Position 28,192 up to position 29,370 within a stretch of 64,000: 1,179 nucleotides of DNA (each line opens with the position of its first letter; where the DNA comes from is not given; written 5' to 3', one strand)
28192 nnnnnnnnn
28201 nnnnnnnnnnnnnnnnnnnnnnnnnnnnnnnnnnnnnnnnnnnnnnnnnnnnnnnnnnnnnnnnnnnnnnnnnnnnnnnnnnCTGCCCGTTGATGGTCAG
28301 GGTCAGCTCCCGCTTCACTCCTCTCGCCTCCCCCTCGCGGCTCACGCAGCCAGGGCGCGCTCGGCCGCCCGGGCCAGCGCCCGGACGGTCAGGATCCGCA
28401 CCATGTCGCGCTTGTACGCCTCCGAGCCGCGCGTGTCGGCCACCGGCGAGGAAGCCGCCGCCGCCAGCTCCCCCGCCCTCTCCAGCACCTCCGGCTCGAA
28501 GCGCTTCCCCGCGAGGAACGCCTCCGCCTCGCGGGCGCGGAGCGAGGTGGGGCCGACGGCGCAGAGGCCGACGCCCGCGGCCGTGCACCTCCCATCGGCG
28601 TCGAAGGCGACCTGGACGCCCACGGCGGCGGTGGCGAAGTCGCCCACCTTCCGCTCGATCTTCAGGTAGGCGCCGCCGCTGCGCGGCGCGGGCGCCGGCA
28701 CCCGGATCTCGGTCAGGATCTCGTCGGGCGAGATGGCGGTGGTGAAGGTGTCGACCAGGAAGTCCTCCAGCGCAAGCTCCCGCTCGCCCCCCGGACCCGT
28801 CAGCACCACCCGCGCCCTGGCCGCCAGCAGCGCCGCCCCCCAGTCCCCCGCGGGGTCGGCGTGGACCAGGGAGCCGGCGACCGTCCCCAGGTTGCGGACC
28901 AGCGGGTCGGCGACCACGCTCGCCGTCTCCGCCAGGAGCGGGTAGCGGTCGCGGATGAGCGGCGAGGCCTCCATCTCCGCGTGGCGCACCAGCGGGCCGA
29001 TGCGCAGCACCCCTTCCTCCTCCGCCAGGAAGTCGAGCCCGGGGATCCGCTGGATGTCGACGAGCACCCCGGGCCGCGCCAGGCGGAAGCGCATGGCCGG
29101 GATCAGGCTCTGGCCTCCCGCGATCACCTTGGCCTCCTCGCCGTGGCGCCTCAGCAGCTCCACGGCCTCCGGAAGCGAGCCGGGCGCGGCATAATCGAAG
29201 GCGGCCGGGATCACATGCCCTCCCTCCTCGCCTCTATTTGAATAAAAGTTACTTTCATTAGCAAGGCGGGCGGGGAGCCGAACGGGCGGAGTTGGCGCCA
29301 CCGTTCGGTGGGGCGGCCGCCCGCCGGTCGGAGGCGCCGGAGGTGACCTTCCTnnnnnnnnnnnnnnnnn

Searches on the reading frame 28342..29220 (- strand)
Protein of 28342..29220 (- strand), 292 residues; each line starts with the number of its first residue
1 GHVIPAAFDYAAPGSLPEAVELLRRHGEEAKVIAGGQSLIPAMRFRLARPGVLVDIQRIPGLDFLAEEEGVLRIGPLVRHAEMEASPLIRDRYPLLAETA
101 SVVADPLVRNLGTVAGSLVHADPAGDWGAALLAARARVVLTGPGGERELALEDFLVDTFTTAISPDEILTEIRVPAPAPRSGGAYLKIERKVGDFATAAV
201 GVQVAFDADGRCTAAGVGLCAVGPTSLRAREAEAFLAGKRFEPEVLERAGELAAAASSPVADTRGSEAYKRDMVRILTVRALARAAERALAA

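Call 5: search_protein_families(library=pfam, proteins=[window:28342-29220:-], max_evalue=0.01)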
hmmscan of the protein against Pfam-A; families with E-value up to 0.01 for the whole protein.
window:28342-29220:- (292 aa): 2 families
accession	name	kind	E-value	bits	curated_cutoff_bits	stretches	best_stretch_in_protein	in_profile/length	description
PF00941.27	FAD_binding_5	-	5.1e-49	166.8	27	1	7-176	2-169/170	FAD binding domain in molybdopterin dehydrogenase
PF03450.22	CO_deh_flav_C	-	5.2e-22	78.4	25.5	1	184-284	2-101/102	CO dehydrogenase flavoprotein C-terminal domain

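Call 6: search_protein_families(library=ncbifam, proteins=[window:28342-29220:-], max_evalue=0.01)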
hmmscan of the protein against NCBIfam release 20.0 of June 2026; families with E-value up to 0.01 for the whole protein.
window:28342-29220:- (292 aa): 8 families
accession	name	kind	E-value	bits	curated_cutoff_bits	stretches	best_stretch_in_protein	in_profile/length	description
NF041019.1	glyceraldDH_beta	equivalog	1.4e-82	277.1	350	1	4-284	2-279/280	glyceraldehyde dehydrogenase subunit beta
NF043083.1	XdhB_XDHase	equivalog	4.2e-42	144.2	310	1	10-289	7-287/289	xanthine dehydrogenase subunit XdhB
NF007427.0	PRK09971.1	equivalog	1.3e-38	132.9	287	1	10-289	7-287/292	xanthine dehydrogenase FAD-binding subunit XdhB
TIGR02963.1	xanthine_xdhA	equivalog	1e-33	116.7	467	1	11-280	196-463/468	xanthine dehydrogenase small subunit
TIGR03195.1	4hydrxCoA_B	equivalog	9.2e-29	100.6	404.55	2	7-119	4-115/321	4-hydroxybenzoyl-CoA reductase subunit beta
TIGR03199.1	pucC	equivalog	5.2e-16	58.7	306.05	1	14-273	2-257/264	xanthine dehydrogenase subunit C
TIGR03312.1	Se_sel_red_FAD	hypoth_equivalog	1e-13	51.1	241.5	1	10-279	4-244/257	molybdopterin-dependent oxidoreductase FAD-binding subunit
TIGR02969.1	mam_aldehyde_ox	subfamily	2.5e-06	25.3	1912.3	1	96-263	333-503/1330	aldehyde oxidase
